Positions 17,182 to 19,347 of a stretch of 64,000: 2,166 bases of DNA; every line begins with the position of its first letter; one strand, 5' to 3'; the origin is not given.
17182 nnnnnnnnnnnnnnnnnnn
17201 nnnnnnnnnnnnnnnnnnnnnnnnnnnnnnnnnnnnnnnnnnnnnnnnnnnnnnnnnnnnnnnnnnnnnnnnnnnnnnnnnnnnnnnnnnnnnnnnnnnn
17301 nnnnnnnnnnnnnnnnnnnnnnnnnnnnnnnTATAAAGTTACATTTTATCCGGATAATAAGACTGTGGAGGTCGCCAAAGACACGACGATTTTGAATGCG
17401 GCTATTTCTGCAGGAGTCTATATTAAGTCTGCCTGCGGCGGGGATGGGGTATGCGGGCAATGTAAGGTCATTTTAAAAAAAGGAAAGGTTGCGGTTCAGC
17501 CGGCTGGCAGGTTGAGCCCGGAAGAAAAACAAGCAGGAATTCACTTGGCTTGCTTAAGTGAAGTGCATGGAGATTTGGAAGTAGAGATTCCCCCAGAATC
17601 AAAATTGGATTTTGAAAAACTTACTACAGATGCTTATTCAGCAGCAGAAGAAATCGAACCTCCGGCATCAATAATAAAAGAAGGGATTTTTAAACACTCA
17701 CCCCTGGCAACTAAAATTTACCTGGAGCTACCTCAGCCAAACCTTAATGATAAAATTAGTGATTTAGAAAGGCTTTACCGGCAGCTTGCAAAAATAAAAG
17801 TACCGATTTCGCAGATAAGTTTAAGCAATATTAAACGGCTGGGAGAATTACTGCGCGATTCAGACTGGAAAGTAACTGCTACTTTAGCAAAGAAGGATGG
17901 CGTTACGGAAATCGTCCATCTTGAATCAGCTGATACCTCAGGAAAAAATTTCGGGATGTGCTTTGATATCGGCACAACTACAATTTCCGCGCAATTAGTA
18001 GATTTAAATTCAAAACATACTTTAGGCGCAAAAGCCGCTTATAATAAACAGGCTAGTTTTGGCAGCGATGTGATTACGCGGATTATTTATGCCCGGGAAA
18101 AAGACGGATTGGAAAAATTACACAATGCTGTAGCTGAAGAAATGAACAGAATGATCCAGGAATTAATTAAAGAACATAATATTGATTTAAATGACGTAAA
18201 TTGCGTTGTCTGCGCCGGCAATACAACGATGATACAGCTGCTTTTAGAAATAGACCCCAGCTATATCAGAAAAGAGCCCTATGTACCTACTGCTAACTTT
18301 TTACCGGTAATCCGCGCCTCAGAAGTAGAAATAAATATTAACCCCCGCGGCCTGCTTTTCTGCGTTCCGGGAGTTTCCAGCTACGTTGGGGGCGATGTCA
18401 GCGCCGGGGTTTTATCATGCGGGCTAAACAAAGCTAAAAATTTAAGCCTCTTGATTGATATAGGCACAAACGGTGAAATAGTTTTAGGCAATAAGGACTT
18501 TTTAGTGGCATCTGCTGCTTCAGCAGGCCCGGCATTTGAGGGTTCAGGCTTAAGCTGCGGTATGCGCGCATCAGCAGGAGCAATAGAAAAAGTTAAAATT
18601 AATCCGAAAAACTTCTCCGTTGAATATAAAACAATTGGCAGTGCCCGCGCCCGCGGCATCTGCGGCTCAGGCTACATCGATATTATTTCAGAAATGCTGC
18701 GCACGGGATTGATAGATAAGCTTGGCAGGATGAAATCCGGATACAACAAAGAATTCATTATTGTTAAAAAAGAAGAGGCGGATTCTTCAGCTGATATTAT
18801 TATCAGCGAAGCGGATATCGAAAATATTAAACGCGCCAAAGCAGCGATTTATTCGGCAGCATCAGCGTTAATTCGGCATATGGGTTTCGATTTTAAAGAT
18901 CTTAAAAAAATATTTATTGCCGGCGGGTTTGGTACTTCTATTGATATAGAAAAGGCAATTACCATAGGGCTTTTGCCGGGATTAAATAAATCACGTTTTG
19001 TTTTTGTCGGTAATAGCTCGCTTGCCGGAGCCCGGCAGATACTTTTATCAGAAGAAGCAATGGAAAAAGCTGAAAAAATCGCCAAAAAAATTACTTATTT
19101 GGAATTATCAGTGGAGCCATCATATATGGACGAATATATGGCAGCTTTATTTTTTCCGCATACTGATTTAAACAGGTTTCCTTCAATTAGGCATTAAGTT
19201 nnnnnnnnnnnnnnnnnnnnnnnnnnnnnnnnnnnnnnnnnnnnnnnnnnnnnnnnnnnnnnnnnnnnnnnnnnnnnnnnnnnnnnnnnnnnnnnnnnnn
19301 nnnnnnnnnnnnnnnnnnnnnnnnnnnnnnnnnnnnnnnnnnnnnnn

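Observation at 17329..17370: RACo-like gene: conserved ferredoxin N-terminus encoded upstream of any canonical start codon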

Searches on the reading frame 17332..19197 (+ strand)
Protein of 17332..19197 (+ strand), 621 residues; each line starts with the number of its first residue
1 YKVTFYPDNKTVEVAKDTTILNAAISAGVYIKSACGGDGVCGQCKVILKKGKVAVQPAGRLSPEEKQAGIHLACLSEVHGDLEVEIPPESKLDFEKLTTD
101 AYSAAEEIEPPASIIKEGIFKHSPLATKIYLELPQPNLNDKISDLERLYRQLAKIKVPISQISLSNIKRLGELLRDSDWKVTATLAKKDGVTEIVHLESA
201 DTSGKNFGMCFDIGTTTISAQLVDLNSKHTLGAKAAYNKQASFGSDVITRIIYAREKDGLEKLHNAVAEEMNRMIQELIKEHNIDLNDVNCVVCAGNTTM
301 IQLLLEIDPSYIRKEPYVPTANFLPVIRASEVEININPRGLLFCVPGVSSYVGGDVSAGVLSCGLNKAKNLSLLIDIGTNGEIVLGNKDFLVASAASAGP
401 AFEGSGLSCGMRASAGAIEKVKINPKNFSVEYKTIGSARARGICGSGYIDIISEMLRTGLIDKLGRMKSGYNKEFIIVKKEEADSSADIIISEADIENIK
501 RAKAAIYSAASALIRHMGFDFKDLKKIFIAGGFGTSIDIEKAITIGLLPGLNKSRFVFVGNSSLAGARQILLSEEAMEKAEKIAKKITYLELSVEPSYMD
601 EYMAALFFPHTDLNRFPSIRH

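Call 6: search_protein_families(library=pfam, proteins=[window:17332-19197:+])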
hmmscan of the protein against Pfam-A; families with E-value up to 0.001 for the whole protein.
window:17332-19197:+ (621 aa): 5 families
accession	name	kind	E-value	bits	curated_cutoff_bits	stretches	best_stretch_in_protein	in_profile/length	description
PF14574.11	RACo_C_ter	-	1.3e-98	329.7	27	1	371-619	2-260/261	C-terminal domain of RACo the ASKHA domain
PF17651.6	Raco_middle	-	1.4e-58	197.6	26.8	1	207-367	1-162/163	RACo middle region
PF17650.6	RACo_linker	-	6.2e-19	68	26.2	1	120-203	6-85/86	RACo linker region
PF00111.32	Fer2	-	4.2e-12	46.3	21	1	7-77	5-75/77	2Fe-2S iron-sulfur cluster binding domain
PF13510.11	Fer2_4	-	0.00017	22.1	22.8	1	2-49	3-59/82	2Fe-2S iron-sulfur cluster binding domain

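Call 9: find_homologous_proteins(query=window:17332-19197:+)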
Query window:17332-19197:+ (621 aa): 7996 proteins with E <= 0.001 among 8000 candidates; the best 120 are listed.
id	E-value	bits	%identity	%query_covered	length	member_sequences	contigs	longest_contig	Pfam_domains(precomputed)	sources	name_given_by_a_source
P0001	0.0e+0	1369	100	100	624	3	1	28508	PF17650.7,PF00111.33,PF17651.7,PF14574.12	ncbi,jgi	jgi:uncharacterized 2Fe-2S/4Fe-4S cluster protein (DUF4445 family)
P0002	0.0e+0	1054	74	100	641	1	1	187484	PF17650.7,PF13510.12,PF00111.33,PF17651.7,PF14574.12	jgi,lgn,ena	-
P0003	0.0e+0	1044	74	100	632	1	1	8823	PF17650.7,PF13510.12,PF00111.33,PF17651.7,PF14574.12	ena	-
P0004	0.0e+0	1037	73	100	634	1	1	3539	PF17650.7,PF13510.12,PF00111.33,PF17651.7,PF14574.12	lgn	-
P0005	1.7e-294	996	69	100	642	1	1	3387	PF17650.7,PF00111.33,PF17651.7,PF14574.12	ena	-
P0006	1.0e-293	994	70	100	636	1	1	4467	PF17650.7,PF13510.12,PF00111.33,PF17651.7,PF14574.12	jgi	-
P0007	4.2e-293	992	70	100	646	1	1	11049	PF17650.7,PF13510.12,PF00111.33,PF17651.7,PF14574.12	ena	-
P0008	4.7e-293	991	71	100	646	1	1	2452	PF17650.7,PF00111.33,PF17651.7,PF14574.12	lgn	-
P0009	4.9e-293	991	70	100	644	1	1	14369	PF17650.7,PF13510.12,PF00111.33,PF17651.7,PF14574.12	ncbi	ncbi:MAG: ASKHA domain-containing protein [Candidatus Omnitrophota bacterium]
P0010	5.3e-293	991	70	100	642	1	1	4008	PF17650.7,PF00111.33,PF17651.7,PF14574.12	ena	-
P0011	9.5e-293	990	70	100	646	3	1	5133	PF17650.7,PF00111.33,PF17651.7,PF14574.12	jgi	-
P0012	1.7e-292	990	69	100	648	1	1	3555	PF17650.7,PF13510.12,PF00111.33,PF17651.7,PF14574.12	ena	-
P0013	3.7e-292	988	70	100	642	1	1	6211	PF17650.7,PF00111.33,PF17651.7,PF14574.12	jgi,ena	-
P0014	3.8e-292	988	69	100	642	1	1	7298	PF17650.7,PF00111.33,PF17651.7,PF14574.12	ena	-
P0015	4.7e-292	988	70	100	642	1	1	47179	PF17650.7,PF00111.33,PF17651.7,PF14574.12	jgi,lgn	jgi:uncharacterized 2Fe-2S/4Fe-4S cluster protein (DUF4445 family)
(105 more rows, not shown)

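Call 12: find_encoding_contigs(protein=P0001, flank=6000, max_places=6)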
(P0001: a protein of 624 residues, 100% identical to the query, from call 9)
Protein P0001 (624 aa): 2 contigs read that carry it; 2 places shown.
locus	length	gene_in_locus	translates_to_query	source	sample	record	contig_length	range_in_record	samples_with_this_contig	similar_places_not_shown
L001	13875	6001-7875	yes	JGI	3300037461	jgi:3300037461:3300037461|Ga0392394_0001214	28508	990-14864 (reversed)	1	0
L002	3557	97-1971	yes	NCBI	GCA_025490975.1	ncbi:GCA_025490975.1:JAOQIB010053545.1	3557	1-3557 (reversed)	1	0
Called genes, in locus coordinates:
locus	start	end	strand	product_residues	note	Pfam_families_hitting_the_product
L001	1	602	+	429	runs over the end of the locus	PF22694:CtpB_N-like, PF00595:PDZ (weak), PF13180:PDZ_2, PF17820:PDZ_6, PF03572:Peptidase_S41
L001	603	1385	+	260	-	PF04748:Polysacc_deac_2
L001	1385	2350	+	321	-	PF00814:TsaD, PF22521:HypF_C_2, PF02543:Carbam_trans_N (weak)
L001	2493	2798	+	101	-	PF02308:MgtC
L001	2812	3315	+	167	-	PF04519:Bactofilin, PF12728:HTH_17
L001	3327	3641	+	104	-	PF12728:HTH_17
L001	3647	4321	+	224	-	PF00731:AIRC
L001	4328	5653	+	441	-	PF04060:FeS, PF03599:CdhD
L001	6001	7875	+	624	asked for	PF00111:Fer2, PF17650:RACo_linker, PF17651:Raco_middle, PF14574:RACo_C_ter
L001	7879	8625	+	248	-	PF00142:Fer4_NifH (weak), PF01656:CbiA, PF02374:ArsA_ATPase (weak), PF06564:CBP_BcsQ (faint), PF10609:ParA (faint), PF13614:AAA_31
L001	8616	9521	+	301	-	PF03599:CdhD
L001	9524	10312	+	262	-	PF03599:CdhD (weak), PF00809:Pterin_bind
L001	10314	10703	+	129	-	PF01219:DAGK_prokar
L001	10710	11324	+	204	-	-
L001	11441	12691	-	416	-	PF01943:Polysacc_synt, PF13440:Polysacc_synt_3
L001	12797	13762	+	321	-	PF01171:ATP_bind_3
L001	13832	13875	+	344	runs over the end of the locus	?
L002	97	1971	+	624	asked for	PF00111:Fer2, PF17650:RACo_linker, PF17651:Raco_middle, PF14574:RACo_C_ter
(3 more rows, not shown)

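Call 13: list_cluster_members(proteins=[P0001])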
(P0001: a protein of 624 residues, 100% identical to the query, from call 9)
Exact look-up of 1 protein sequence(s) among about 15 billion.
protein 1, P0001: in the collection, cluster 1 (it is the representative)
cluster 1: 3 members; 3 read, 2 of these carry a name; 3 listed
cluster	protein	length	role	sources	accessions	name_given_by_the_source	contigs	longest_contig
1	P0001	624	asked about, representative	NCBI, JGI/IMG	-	uncharacterized 2Fe-2S/4Fe-4S cluster protein (DUF4445 family)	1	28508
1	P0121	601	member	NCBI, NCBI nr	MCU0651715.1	MAG: ASKHA domain-containing protein [Candidatus Omnitrophica bacterium] | ASKHA domain-containing protein [Candidatus Omnitrophota bacterium]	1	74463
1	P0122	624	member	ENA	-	-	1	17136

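Call 16: find_encoding_contigs(protein=P0122, flank=10000, max_places=4)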
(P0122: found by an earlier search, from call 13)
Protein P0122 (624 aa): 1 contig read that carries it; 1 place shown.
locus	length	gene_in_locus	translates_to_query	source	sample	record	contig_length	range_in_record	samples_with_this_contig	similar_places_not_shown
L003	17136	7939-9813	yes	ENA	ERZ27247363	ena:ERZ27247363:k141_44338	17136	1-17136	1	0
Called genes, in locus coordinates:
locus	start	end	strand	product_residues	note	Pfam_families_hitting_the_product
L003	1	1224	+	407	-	?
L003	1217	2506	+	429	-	PF22694:CtpB_N-like, PF00595:PDZ, PF13180:PDZ_2, PF17820:PDZ_6, PF03572:Peptidase_S41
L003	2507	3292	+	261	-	PF04748:Polysacc_deac_2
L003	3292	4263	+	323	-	PF00814:TsaD, PF22521:HypF_C_2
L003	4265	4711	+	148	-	PF02308:MgtC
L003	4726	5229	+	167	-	PF04519:Bactofilin, PF12728:HTH_17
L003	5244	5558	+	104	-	PF12728:HTH_17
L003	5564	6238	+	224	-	PF00731:AIRC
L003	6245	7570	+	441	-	PF04060:FeS, PF03599:CdhD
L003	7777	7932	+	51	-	-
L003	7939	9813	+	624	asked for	PF00111:Fer2, PF17650:RACo_linker, PF17651:Raco_middle, PF14574:RACo_C_ter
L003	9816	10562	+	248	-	PF00142:Fer4_NifH (weak), PF01656:CbiA, PF02374:ArsA_ATPase (weak), PF06564:CBP_BcsQ (faint), PF10609:ParA (faint), PF13614:AAA_31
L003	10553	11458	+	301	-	PF03599:CdhD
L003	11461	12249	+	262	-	PF03599:CdhD (weak), PF00809:Pterin_bind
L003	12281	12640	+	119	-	PF01219:DAGK_prokar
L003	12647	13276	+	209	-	-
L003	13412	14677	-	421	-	PF01943:Polysacc_synt, PF13440:Polysacc_synt_3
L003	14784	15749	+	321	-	PF01171:ATP_bind_3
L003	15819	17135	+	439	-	?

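Call 17: find_encoding_contigs(protein=window:17392-19197:+, flank=10000, max_places=4)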
Protein window:17392-19197:+ (601 aa): no gene with exactly this product is on record in the collection.

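Call 19: find_encoding_contigs(protein=P0002, flank=3000, max_places=2)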
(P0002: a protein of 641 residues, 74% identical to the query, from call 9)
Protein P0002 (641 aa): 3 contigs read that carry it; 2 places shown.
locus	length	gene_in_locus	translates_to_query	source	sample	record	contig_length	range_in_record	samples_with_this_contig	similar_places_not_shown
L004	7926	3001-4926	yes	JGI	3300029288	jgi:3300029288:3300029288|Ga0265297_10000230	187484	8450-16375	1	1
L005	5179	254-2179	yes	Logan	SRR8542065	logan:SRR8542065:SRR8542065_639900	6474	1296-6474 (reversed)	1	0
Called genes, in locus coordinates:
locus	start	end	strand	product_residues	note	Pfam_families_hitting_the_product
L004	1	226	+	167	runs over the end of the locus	PF04519:Bactofilin, PF12728:HTH_17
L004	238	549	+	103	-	PF12728:HTH_17 (weak)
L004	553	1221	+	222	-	PF00731:AIRC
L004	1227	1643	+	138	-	PF02663:FmdE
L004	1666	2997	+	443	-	PF04060:FeS, PF03599:CdhD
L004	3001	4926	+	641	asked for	PF00111:Fer2, PF13510:Fer2_4 (weak), PF17650:RACo_linker, PF17651:Raco_middle, PF14574:RACo_C_ter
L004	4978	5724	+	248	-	PF01656:CbiA, PF10609:ParA (faint), PF13614:AAA_31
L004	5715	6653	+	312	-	PF03599:CdhD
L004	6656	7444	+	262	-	PF03599:CdhD (weak), PF00809:Pterin_bind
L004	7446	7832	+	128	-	PF01219:DAGK_prokar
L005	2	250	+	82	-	?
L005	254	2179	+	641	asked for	PF00111:Fer2, PF13510:Fer2_4 (weak), PF17650:RACo_linker, PF17651:Raco_middle, PF14574:RACo_C_ter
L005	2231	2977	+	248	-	PF01656:CbiA, PF10609:ParA (faint), PF13614:AAA_31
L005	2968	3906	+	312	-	PF03599:CdhD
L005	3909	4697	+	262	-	PF03599:CdhD (weak), PF00809:Pterin_bind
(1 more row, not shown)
